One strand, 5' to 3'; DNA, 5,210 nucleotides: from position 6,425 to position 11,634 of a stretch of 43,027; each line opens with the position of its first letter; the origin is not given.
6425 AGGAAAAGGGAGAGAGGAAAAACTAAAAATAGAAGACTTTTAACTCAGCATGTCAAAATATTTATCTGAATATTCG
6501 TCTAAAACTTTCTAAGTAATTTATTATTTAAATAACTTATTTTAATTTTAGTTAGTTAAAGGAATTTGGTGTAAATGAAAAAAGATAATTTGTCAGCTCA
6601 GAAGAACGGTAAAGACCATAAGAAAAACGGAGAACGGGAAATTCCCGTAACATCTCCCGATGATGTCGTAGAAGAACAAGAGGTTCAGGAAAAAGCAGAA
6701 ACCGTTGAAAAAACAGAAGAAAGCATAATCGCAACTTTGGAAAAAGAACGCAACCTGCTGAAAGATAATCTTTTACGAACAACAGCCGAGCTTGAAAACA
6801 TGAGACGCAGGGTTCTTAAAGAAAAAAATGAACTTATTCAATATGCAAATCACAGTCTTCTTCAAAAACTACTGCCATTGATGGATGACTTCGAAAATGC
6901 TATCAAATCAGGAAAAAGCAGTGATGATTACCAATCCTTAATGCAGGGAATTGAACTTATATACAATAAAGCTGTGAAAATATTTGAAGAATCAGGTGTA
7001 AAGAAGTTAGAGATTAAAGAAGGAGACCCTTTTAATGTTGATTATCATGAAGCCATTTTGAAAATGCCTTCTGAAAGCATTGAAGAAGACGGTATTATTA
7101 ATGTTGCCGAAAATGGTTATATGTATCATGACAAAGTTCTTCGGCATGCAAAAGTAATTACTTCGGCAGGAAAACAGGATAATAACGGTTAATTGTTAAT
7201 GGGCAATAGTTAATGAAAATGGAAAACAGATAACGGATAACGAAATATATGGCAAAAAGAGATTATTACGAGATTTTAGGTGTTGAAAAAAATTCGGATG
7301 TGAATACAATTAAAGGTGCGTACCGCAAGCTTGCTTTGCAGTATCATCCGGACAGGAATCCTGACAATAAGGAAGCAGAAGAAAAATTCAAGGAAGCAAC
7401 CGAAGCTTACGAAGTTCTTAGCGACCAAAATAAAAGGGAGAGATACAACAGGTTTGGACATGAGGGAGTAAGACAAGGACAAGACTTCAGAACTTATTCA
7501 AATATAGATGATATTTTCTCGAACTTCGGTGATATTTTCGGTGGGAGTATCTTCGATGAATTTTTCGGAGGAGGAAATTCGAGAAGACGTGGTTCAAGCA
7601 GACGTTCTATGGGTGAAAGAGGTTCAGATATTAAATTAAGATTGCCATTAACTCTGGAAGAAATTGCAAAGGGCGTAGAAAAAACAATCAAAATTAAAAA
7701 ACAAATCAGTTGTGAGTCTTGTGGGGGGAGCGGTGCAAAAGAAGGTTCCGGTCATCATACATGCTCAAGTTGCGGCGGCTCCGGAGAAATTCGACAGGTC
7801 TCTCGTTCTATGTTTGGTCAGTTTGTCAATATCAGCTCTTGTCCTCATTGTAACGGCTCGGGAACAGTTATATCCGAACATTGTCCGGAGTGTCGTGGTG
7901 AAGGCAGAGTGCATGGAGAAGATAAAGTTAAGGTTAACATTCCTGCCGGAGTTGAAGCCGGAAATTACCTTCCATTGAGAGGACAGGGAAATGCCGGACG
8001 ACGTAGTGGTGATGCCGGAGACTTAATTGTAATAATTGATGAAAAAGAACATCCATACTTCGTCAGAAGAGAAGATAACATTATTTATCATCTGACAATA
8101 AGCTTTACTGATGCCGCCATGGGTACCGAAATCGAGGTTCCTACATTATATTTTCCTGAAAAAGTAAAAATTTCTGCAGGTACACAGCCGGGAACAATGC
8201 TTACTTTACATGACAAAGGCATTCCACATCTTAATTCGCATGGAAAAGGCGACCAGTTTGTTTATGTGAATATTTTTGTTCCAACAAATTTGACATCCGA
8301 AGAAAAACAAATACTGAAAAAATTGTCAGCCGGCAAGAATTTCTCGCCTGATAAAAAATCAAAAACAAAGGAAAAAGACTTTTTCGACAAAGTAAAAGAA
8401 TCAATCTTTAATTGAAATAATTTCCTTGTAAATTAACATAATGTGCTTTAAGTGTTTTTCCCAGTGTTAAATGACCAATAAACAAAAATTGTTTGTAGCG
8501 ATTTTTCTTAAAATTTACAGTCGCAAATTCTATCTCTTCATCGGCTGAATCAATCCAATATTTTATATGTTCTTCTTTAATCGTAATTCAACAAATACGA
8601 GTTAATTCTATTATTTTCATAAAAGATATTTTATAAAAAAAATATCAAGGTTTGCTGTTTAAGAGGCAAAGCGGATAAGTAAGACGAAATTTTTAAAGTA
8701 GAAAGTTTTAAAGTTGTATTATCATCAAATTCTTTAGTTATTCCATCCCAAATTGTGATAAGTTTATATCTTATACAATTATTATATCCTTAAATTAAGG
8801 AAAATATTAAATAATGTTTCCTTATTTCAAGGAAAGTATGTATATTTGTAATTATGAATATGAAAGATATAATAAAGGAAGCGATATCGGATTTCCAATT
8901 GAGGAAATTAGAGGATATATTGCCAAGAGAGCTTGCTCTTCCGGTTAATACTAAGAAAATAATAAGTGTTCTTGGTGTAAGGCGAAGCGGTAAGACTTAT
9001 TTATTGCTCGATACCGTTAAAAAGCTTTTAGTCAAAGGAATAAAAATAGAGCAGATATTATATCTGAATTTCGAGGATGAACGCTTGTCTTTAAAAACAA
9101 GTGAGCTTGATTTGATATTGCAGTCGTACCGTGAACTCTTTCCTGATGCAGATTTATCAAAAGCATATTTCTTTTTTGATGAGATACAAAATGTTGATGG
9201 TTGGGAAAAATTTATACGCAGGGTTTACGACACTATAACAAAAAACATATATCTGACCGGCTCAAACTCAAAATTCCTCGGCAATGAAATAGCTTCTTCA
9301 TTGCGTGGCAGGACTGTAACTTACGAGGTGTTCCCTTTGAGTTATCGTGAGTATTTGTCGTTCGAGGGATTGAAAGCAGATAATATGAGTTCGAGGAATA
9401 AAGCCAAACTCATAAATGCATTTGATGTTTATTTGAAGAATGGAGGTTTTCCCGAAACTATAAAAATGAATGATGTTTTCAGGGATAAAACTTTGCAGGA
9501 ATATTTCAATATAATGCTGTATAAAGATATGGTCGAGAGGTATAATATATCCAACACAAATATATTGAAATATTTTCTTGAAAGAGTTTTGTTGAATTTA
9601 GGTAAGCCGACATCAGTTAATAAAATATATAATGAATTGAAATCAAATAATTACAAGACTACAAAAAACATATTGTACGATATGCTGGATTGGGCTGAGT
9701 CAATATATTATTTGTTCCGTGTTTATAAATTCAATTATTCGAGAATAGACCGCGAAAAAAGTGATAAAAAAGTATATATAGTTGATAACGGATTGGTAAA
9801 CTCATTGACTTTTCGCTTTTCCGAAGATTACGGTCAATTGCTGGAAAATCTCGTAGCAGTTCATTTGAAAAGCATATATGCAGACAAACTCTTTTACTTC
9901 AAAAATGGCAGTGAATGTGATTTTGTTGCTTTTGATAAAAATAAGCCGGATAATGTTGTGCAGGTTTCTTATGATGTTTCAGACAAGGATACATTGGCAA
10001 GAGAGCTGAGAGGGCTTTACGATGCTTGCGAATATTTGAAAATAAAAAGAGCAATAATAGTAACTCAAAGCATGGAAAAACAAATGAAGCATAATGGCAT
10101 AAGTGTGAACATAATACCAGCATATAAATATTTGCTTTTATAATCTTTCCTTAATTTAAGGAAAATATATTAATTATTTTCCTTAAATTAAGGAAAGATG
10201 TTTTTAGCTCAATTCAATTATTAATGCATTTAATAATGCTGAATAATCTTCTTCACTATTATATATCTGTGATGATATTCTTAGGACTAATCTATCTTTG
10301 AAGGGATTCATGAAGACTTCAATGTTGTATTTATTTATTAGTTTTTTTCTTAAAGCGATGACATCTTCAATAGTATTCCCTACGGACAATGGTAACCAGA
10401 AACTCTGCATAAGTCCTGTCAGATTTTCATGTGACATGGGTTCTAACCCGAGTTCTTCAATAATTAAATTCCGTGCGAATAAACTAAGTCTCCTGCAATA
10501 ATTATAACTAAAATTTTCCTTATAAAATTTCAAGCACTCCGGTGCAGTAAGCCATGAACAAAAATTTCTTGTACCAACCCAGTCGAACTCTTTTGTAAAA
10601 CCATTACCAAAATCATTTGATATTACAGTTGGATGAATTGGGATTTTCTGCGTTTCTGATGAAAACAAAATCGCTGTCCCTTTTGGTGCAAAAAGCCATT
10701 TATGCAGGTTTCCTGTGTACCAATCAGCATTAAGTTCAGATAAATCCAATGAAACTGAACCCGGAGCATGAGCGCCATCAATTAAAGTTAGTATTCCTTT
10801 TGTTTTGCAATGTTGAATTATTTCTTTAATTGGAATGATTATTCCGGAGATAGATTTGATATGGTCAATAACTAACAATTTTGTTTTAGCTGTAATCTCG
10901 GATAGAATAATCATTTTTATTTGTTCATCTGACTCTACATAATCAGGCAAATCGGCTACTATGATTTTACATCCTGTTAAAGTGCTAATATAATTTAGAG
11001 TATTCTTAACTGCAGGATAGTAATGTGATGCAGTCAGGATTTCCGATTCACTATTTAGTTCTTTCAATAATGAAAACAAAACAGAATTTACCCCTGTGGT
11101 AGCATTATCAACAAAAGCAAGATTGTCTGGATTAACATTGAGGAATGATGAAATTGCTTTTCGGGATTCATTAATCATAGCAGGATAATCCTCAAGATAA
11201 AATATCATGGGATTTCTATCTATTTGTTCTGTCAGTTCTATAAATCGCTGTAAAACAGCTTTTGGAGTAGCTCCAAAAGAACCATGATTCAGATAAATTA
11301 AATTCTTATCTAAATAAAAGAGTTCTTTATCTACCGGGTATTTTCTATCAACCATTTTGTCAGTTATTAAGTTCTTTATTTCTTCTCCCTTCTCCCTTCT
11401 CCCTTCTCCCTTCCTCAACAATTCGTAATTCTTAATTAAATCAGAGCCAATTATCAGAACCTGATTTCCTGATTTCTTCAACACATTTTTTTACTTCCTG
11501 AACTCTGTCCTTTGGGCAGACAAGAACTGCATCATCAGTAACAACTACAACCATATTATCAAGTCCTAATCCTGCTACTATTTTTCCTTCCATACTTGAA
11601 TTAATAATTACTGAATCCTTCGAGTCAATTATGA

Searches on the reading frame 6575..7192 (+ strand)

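Call 88: search_protein_families(library=pfam, max_evalue=0.0001, proteins=[window:6575-7192:+])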
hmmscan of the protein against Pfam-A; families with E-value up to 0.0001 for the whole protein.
window:6575-7192:+ (205 aa): 1 family
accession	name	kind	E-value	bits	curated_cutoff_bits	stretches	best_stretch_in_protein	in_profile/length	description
PF01025.24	GrpE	-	1.9e-42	145.2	25.8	1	35-197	3-164/165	GrpE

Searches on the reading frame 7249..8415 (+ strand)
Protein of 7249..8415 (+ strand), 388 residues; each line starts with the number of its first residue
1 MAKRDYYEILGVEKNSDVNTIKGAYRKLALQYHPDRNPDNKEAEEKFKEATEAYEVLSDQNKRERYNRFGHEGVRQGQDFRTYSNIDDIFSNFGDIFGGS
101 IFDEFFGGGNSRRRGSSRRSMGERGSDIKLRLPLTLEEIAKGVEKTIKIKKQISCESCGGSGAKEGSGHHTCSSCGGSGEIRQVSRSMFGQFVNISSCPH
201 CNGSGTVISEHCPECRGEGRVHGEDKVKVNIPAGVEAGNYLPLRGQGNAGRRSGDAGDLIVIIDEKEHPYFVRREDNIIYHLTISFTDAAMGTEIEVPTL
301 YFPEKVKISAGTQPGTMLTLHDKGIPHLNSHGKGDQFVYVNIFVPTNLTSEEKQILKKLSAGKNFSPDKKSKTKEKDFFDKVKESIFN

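Call 88: search_protein_families(library=pfam, max_evalue=0.0001, proteins=[window:7249-8415:+])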
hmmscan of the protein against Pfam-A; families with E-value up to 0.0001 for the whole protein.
window:7249-8415:+ (388 aa): 4 families
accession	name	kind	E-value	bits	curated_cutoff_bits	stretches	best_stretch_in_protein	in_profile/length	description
PF01556.23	DnaJ_C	-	2.1e-45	154.9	26.6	1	128-345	1-152/152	DnaJ C terminal domain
PF00226.36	DnaJ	-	4.6e-27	94.3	27.8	1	5-67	1-63/63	DnaJ domain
PF00684.25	DnaJ_CXXCXGXG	-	2.1e-15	57.1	32.7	1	155-219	1-65/65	DnaJ central domain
PF15777.11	Anti-TRAP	-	3.1e-05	24.3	32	0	197-223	12-44/59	Tryptophan RNA-binding attenuator protein inhibitory protein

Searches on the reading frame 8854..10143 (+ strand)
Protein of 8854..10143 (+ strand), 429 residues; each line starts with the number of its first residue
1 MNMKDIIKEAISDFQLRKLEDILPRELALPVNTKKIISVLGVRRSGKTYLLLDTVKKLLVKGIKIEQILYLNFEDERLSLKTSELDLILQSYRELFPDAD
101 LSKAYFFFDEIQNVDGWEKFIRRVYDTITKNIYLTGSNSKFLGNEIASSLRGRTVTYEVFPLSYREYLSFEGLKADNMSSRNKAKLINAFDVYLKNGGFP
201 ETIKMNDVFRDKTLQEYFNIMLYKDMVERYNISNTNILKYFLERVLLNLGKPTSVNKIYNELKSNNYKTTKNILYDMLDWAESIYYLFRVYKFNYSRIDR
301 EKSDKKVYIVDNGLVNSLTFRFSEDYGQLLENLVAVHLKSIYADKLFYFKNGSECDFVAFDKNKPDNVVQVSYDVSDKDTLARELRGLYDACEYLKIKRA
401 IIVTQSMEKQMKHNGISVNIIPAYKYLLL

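Call 88: search_protein_families(library=pfam, max_evalue=0.0001, proteins=[window:8854-10143:+])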
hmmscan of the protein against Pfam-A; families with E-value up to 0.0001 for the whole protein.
window:8854-10143:+ (429 aa): 2 families
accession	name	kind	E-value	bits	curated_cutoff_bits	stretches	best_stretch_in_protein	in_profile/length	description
PF13173.12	AAA_14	-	3.9e-36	124.3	27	1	34-168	2-129/129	AAA domain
PF13635.12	DUF4143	-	1.6e-13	51.1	28.1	1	224-369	2-155/160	Domain of unknown function (DUF4143)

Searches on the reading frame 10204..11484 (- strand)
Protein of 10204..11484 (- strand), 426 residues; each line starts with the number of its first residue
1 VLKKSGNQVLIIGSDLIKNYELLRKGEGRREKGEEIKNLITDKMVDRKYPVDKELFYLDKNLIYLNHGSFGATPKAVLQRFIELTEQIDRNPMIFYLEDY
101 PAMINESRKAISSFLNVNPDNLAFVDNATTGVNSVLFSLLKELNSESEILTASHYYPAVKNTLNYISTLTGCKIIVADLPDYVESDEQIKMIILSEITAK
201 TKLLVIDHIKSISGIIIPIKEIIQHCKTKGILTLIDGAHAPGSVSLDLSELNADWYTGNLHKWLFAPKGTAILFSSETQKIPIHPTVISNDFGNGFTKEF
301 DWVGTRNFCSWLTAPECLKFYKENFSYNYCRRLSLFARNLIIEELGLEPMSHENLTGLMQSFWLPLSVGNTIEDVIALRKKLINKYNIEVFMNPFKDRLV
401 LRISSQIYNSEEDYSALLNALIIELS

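Call 88: search_protein_families(library=pfam, max_evalue=0.0001, proteins=[window:10204-11484:-])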
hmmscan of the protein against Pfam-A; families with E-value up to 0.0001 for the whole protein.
window:10204-11484:- (426 aa): 2 families
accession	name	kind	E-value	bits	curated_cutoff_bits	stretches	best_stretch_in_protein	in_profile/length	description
PF00266.25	Aminotran_5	-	3e-29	102.6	21.5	1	71-289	9-227/371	Aminotransferase class-V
PF00155.27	Aminotran_1_2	-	4.7e-06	26.5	19.7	1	101-244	41-193/361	Aminotransferase class I and II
